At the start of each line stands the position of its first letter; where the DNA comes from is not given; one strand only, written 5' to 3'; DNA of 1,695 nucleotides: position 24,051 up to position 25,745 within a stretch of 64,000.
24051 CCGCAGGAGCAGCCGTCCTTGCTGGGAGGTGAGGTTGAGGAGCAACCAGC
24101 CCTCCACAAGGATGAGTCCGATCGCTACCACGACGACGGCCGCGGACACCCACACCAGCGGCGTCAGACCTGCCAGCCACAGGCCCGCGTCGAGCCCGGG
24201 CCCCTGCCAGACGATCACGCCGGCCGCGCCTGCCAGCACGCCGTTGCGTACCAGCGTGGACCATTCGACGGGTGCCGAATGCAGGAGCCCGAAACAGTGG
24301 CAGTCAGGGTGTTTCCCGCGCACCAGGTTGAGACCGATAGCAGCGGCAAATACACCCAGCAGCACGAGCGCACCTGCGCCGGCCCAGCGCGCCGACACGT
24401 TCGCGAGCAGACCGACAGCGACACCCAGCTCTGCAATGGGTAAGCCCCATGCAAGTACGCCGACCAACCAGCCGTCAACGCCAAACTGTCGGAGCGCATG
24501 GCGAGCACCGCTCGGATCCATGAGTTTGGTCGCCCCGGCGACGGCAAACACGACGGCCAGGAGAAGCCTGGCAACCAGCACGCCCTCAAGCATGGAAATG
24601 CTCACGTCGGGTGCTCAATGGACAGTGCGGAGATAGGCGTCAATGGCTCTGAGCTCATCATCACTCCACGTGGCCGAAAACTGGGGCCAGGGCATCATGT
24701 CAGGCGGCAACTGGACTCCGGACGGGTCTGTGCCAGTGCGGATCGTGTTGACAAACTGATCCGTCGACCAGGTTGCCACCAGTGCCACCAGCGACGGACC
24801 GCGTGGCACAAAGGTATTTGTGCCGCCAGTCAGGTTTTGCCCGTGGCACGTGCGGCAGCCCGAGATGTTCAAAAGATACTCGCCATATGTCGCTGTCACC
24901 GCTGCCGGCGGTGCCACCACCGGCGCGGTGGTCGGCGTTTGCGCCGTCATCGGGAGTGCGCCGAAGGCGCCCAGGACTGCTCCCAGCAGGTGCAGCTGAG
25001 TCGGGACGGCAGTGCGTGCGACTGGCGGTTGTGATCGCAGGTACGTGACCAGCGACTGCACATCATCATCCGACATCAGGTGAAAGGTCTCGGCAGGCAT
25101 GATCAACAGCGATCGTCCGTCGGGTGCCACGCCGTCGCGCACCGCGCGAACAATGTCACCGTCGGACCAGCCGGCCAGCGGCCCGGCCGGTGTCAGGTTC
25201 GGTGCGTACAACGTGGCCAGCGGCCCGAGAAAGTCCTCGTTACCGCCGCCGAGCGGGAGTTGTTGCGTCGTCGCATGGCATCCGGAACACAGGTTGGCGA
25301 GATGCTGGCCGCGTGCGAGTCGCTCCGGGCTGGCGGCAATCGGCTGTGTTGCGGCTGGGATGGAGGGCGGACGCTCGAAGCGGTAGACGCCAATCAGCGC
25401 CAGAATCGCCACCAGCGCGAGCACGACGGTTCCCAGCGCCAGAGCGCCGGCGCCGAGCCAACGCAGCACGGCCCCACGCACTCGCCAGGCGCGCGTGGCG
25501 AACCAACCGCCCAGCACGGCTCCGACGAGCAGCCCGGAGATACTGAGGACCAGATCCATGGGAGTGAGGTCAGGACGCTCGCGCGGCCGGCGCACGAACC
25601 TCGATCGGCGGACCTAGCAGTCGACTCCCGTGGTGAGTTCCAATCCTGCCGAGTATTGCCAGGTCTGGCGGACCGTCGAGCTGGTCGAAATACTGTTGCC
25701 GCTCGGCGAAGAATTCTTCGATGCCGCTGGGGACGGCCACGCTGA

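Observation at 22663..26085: Cupin / diheme cytochrome c / MauE-thioredoxin fusion / 24-Cys secreted protein: candidate dedicated oxidative-folding operon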

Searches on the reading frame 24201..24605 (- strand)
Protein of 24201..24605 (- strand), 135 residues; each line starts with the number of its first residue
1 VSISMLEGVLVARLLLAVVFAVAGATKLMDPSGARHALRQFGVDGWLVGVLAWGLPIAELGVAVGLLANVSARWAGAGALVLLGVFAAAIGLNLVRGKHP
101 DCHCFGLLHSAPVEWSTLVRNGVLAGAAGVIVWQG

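Call 79: search_dna_similar(query=window:24201-24605:-, collection=plasmids, mode=protein, max_evalue=0.001, max_rows=30)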
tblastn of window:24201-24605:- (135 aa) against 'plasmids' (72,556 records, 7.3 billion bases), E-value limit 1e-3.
Records with a match: 3; places in all: 3; records where one place covers at least 80% of the query: 3.
Best place of each record, by identity: <60% 3.
By first word of the organism name: Streptomyces 3.
By predicted mobility (MOB-suite, as given by PLSDB): mobilizable 3.
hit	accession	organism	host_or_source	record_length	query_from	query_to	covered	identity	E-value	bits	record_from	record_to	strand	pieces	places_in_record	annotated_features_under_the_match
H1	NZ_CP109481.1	Streptomyces sp. NBC_01450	-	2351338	27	135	81%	44.0%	2e-12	70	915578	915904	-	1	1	none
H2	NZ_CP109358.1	Streptomyces sp. NBC_01562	-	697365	27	135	81%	43.1%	2e-11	67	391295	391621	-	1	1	MauE/DoxX family redox-associated membrane protein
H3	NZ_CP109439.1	Streptomyces sp. NBC_01483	-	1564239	27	135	81%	43.1%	2e-11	67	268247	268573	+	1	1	none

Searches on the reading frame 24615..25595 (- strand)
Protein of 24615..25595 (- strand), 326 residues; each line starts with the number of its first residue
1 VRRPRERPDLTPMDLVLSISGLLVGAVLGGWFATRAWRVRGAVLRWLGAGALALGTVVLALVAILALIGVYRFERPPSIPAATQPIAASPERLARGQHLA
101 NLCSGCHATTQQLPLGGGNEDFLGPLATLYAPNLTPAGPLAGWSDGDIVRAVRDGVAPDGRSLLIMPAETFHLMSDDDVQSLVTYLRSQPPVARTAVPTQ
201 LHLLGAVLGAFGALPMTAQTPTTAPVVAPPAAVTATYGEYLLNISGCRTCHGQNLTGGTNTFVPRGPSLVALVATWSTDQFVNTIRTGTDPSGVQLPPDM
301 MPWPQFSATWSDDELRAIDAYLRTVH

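Call 3: search_protein_families(library=pfam, proteins=[window:24615-25595:-], max_evalue=0.01)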
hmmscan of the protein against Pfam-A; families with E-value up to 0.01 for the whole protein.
window:24615-25595:- (326 aa): 2 families
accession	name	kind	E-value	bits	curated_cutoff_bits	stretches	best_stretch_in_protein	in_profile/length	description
PF13442.11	Cytochrome_CBB3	-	2e-14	54.1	27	2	238-322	6-68/68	Cytochrome C oxidase, cbb3-type, subunit III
PF00034.26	Cytochrom_C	-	1.8e-11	45.7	21.3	2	94-188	2-88/90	Cytochrome c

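Call 5: search_protein_families(library=ncbifam, proteins=[window:24615-25595:-], max_evalue=0.01)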
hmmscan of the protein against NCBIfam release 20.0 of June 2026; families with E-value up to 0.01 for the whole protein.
window:24615-25595:- (326 aa): 5 families
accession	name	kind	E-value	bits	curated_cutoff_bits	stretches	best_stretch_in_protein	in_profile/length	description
NF050122.1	bc1_QcrC_actin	exception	6.2e-07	29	200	1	202-323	9-115/253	cytochrome bc1 complex diheme cytochrome c subunit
NF011054.0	PRK14486.1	equivalog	9.3e-06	25.3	447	0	223-325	205-290/294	putative bifunctional cbb3-type cytochrome c oxidase subunit II/cytochrome c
TIGR00782.1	ccoP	equivalog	3.7e-05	23.2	179.95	0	235-324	203-280/285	cytochrome-c oxidase, cbb3-type subunit III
NF045774.1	cytochro_C551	exception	5.5e-05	23.1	118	1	231-289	35-86/110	cytochrome c551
NF045773.1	cytochro_C550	exception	7.2e-05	22.7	125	1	238-290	52-97/118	cytochrome c550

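Call 27: find_related_loci(query=window:24615-25559:-, collection=genome_contigs, flank=5000)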
Query window:24615-25559:- (314 aa) in genome_contigs; peptide patterns used: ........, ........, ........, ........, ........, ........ (x = any residue, [..] = any of these).
146 stretches matched a pattern; 3 encode a relative of the query (tblastn E <= 1e-3); 3 distinct loci.
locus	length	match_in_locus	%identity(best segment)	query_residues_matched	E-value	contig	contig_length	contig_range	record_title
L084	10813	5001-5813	43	19-313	2e-58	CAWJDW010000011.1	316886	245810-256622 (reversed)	MAG: uncultured Alphaproteobacteria bacterium isolate MFD09603.bin.2.248 genome assembly, contig: contig_50961, whole ge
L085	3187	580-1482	36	31-313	4e-44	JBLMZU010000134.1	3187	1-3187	MAG: Bacteroidota bacterium isolate MAG195 PRJNA951521_bin52_renamed_133, whole genome shotgun sequence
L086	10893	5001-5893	35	26-246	1e-29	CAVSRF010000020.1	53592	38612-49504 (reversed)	MAG: uncultured Chloroflexia bacterium isolate MFD05684.bin.2.92 genome assembly, contig: contig_18479, whole genome sho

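Call 34: search_protein_families(library=pfam, proteins=[L084:6033-6575:+, L084:4947-5960:+, L084:6588-7343:-], max_evalue=0.05)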
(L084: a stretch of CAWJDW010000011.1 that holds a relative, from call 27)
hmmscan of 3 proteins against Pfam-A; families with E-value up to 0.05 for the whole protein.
L084:6033-6575:+ (180 aa): 3 families
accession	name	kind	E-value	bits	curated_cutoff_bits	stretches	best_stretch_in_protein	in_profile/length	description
PF07681.17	DoxX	-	5.1e-17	62.7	23.6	1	37-117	4-85/85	DoxX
PF07291.16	MauE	-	4.7e-05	24.1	27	1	35-113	5-85/128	Methylamine utilisation protein MauE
PF04173.18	DoxD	-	0.0034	17.7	22.7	0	54-119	43-110/167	TQO small subunit DoxD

L084:4947-5960:+ (337 aa): 3 families
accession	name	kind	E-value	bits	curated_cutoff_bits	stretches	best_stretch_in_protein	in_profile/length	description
PF13442.11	Cytochrome_CBB3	-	2.8e-09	37.6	27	1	79-178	2-68/68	Cytochrome C oxidase, cbb3-type, subunit III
PF00034.26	Cytochrom_C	-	9.1e-09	37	21.3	1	81-181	2-89/90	Cytochrome c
PF09534.15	Trp_oprn_chp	-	0.015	15.6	29.6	1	14-79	48-112/180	Tryptophan-associated transmembrane protein (Trp_oprn_chp)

L084:6588-7343:- (251 aa): 1 family
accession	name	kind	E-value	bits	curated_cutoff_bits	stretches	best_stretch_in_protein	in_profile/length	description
PF02104.20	SURF1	-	1.1e-43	150.4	23.4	1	18-233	2-205/205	SURF1 family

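Call 35: find_homologous_proteins(query=window:24615-25559:-, max_evalue=1e-10)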
Query window:24615-25559:- (314 aa): 209 proteins with E <= 1e-10 among 8000 candidates; the best 120 are listed.
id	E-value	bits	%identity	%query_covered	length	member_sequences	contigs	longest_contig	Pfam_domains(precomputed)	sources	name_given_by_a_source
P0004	2.4e-205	699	100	100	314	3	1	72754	PF13442.12,PF00034.27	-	-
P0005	4.9e-186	636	91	100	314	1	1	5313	PF13442.12,PF00034.27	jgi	jgi:mono/diheme cytochrome c family protein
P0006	2.2e-173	594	84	100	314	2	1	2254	PF13442.12,PF00034.27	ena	-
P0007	4.0e-164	564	89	90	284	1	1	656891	PF13442.12,PF00034.27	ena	-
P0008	3.4e-163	561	86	95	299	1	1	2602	PF13442.12,PF00034.27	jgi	jgi:cytochrome c553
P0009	1.1e-162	559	78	100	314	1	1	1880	PF13442.12,PF00034.27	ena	-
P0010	2.5e-146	505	77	90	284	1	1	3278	PF13442.12,PF00034.27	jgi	jgi:cytochrome c553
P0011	3.3e-132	459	84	79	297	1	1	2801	PF13442.12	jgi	jgi:cytochrome c553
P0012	9.2e-132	457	80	84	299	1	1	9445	PF13442.12,PF00034.27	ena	-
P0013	4.1e-123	429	63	100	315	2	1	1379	PF13442.12,PF00034.27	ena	-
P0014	2.4e-109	384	85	63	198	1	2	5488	PF13442.12,PF00034.27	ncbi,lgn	-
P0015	4.5e-104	366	55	94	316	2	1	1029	PF13442.12,PF00034.27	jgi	jgi:mono/diheme cytochrome c family protein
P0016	5.0e-103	363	54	99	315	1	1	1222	PF13442.12,PF00034.27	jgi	jgi:mono/diheme cytochrome c family protein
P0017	4.5e-99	350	53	94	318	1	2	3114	PF13442.12,PF00034.27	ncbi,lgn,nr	ncbi:MAG TPA: c-type cytochrome [Thermomicrobiaceae bacterium]|nr:c-type cytochrome [Thermomicrobiac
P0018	7.8e-97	343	51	100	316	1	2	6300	PF13442.12,PF00034.27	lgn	-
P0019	1.1e-95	339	55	98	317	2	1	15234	PF13442.12,PF00034.27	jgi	jgi:mono/diheme cytochrome c family protein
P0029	3.3e-87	311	50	94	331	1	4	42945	PF13442.12,PF00034.27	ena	-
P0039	7.3e-81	290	47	93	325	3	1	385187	PF13442.12,PF00034.27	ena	-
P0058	1.6e-71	259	87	47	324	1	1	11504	PF07883.18,PF05899.19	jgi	jgi:mannose-6-phosphate isomerase-like protein (cupin superfamily)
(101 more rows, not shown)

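Call 36: find_encoding_contigs(protein=P0007, flank=5000, max_places=1)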
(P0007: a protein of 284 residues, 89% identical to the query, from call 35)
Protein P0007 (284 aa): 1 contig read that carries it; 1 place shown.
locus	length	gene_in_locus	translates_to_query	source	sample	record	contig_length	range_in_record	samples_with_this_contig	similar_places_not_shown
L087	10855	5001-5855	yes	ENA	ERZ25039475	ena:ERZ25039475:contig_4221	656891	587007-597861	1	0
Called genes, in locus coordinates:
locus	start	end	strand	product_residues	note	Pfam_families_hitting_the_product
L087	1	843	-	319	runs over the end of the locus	PF22029:PhyR_sigma2 (faint), PF04542:Sigma70_r2, PF08281:Sigma70_r4_2, PF22233:PhyR_sigma-like (weak)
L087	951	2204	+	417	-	PF00083:Sugar_tr (faint), PF07690:MFS_1, PF12832:MFS_1_like (faint), PF07690:MFS_1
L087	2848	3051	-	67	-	-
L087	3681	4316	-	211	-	PF00440:TetR_N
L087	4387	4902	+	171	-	PF07883:Cupin_2, PF02311:AraC_binding (weak)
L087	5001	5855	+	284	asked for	PF00034:Cytochrom_C (faint), PF13442:Cytochrome_CBB3 (weak)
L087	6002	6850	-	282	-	PF04655:APH_6_hur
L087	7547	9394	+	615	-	PF00005:ABC_tran, PF02463:SMC_N (faint), PF13304:AAA_21 (faint)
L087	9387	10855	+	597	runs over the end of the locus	PF00005:ABC_tran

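Call 37: find_encoding_contigs(protein=P0019, flank=5000, max_places=1)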
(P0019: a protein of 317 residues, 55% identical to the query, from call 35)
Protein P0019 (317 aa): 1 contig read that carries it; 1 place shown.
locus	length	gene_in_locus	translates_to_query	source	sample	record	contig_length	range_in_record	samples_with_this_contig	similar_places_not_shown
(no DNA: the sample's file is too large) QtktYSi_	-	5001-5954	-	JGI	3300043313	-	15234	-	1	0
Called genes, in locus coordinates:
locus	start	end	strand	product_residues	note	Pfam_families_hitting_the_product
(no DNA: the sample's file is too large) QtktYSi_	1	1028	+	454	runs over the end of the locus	PF01656:CbiA, PF13500:AAA_26, PF07685:GATase_3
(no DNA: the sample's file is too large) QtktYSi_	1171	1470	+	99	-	PF03992:ABM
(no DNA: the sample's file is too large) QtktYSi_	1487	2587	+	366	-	PF12973:Cupin_7 (faint), PF07883:Cupin_2 (faint)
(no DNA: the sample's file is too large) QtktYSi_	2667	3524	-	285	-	PF00561:Abhydrolase_1, PF12146:Hydrolase_4 (weak), PF12697:Abhydrolase_6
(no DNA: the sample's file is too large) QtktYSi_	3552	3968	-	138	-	-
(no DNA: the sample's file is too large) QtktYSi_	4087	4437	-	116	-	-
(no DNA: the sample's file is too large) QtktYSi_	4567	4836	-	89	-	-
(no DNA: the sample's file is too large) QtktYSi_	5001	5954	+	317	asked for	PF13442:Cytochrome_CBB3 (weak), PF00034:Cytochrom_C (faint)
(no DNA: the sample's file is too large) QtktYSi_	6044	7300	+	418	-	PF05977:MFS_3, PF13347:MFS_2 (weak), PF07690:MFS_1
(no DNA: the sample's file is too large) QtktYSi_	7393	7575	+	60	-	-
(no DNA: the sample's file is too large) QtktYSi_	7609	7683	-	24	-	?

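Call 38: find_encoding_contigs(protein=P0029, flank=5000, max_places=1)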
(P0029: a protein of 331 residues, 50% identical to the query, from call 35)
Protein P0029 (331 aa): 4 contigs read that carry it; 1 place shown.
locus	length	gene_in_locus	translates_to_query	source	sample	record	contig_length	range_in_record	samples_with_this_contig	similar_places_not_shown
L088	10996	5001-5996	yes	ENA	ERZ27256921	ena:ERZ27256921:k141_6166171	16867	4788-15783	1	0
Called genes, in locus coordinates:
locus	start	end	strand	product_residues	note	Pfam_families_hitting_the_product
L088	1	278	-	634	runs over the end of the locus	PF14691:Fer4_20, PF13187:Fer4_9 (faint), PF13237:Fer4_10 (faint), PF01266:DAO (weak), PF07992:Pyr_redox_2, PF13450:NAD_binding_8 (weak), PF12838:Fer4_7, PF00037:Fer4 (weak), +2 more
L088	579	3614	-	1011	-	PF13374:TPR_10 (faint), PF00515:TPR_1 (faint), PF03704:BTAD, PF13191:AAA_16 (weak), PF00931:NB-ARC, PF05729:NACHT (weak), PF25872:HTH_77 (weak), PF13424:TPR_12, +3 more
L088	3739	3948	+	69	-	-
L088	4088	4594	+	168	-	-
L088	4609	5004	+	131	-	-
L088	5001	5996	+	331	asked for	PF00034:Cytochrom_C (faint), PF13442:Cytochrome_CBB3 (faint)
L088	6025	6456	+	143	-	PF10604:Polyketide_cyc2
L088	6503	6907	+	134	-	-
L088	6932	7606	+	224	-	-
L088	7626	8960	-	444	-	PF00005:ABC_tran, PF02463:SMC_N (weak), PF13191:AAA_16 (faint), PF13304:AAA_21 (faint), PF00578:AhpC-TSA, PF08534:Redoxin (weak), PF13911:AhpC-TSA_2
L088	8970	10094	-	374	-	PF12704:MacB_PCD, PF02687:FtsX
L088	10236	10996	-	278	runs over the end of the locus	PF01209:Ubie_methyltran, PF13489:Methyltransf_23 (weak), PF08241:Methyltransf_11, PF08242:Methyltransf_12, PF13649:Methyltransf_25, PF13847:Methyltransf_31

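Call 39: find_encoding_contigs(protein=P0039, flank=5000, max_places=1)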
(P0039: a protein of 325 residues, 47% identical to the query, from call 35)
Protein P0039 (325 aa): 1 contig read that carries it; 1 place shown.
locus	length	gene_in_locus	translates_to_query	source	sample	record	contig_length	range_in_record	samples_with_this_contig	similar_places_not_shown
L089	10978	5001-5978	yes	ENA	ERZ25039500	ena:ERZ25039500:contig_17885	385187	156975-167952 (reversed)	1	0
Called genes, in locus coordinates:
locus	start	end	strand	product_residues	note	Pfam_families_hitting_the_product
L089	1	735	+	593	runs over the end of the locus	PF13428:TPR_14 (faint), PF14559:TPR_19 (faint), PF13414:TPR_11 (faint), PF13431:TPR_17 (faint)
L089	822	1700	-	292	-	-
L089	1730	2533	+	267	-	-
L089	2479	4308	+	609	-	PF01400:Astacin, PF00801:PKD (weak), PF18911:PKD_4, PF22352:K319L-like_PKD (faint), PF18911:PKD_4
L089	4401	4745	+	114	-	PF14302:DUF4377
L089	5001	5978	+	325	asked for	PF00034:Cytochrom_C (weak), PF13442:Cytochrome_CBB3 (weak)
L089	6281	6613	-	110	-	-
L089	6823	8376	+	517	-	PF13428:TPR_14 (faint), PF00515:TPR_1 (faint), PF07719:TPR_2 (faint), PF13414:TPR_11 (faint), PF13424:TPR_12 (faint), PF13431:TPR_17 (faint), PF13432:TPR_16 (weak), PF14559:TPR_19 (weak), +1 more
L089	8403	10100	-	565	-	PF07676:PD40 (faint), PF00930:DPPIV_N (faint), PF26550:Tricorn_2nd (faint), PF26549:Tricorn_N, PF00326:Peptidase_S9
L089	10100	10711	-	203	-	-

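Call 65: search_solved_structures(query=window:24618-25559:-, max_evalue=0.001)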
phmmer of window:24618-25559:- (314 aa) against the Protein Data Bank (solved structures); distinct sequences matched with E-value up to 0.001: 6.
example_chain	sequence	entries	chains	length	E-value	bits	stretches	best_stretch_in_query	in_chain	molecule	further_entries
8gy2_B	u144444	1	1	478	3.8e-17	65.9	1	79-312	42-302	Alcohol dehydrogenase (quinone), cytochrome c subunit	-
9x0q_B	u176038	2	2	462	1.5e-16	64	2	79-181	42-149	Alcohol dehydrogenase (quinone), cytochrome c subunit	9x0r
7w2j_C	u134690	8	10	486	5.2e-16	62.2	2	68-239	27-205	Fructose dehydrogenase cytochrome subunit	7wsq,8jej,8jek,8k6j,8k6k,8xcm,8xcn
8hdd_B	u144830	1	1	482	1.5e-12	50.8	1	73-239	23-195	Glucose dehydrogenase beta subunit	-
8gy3_A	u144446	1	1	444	4.5e-11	46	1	46-181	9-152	Cytochrome c subunit of aldehyde dehydrogenase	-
9jqa_C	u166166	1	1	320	0.00011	25.1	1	90-184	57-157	Fructose dehydrogenase cytochrome subunit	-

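Call 95: find_encoding_contigs(protein=P0012, flank=5000, max_places=1)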
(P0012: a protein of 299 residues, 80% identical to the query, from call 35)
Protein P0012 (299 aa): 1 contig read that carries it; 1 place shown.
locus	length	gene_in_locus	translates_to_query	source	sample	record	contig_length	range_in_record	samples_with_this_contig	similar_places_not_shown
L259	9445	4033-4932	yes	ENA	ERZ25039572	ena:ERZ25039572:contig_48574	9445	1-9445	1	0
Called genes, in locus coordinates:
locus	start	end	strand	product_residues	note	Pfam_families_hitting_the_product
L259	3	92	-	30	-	?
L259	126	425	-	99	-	-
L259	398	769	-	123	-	-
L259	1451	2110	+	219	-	-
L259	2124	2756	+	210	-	-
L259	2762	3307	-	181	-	PF00440:TetR_N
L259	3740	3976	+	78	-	-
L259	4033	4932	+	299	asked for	PF00034:Cytochrom_C (faint), PF13442:Cytochrome_CBB3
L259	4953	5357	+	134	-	PF07291:MauE, PF07681:DoxX, PF13564:DoxX_2 (weak)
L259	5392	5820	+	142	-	PF00578:AhpC-TSA (faint)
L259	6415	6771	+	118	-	-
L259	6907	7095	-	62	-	-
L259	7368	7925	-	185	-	-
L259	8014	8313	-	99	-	PF03992:ABM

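Call 96: find_encoding_contigs(protein=P0058, flank=5000, max_places=1)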
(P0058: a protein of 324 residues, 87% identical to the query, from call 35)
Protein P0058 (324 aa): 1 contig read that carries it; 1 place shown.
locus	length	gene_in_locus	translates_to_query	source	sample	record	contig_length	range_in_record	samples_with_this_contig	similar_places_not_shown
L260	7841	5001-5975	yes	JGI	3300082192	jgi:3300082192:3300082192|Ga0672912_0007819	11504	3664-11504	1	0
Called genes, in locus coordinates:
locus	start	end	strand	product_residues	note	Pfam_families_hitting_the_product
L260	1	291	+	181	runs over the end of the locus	PF00072:Response_reg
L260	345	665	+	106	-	PF00196:GerE, PF08281:Sigma70_r4_2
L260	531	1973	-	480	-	PF07730:HisKA_3 (weak), PF02518:HATPase_c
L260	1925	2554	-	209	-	-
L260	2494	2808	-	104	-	-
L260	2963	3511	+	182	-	-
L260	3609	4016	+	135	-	-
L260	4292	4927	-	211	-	PF00440:TetR_N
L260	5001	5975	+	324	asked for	PF05899:Cupin_3 (weak), PF07883:Cupin_2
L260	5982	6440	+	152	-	PF13442:Cytochrome_CBB3 (faint)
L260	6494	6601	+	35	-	-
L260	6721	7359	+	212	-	PF07291:MauE, PF00578:AhpC-TSA (weak)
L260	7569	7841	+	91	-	?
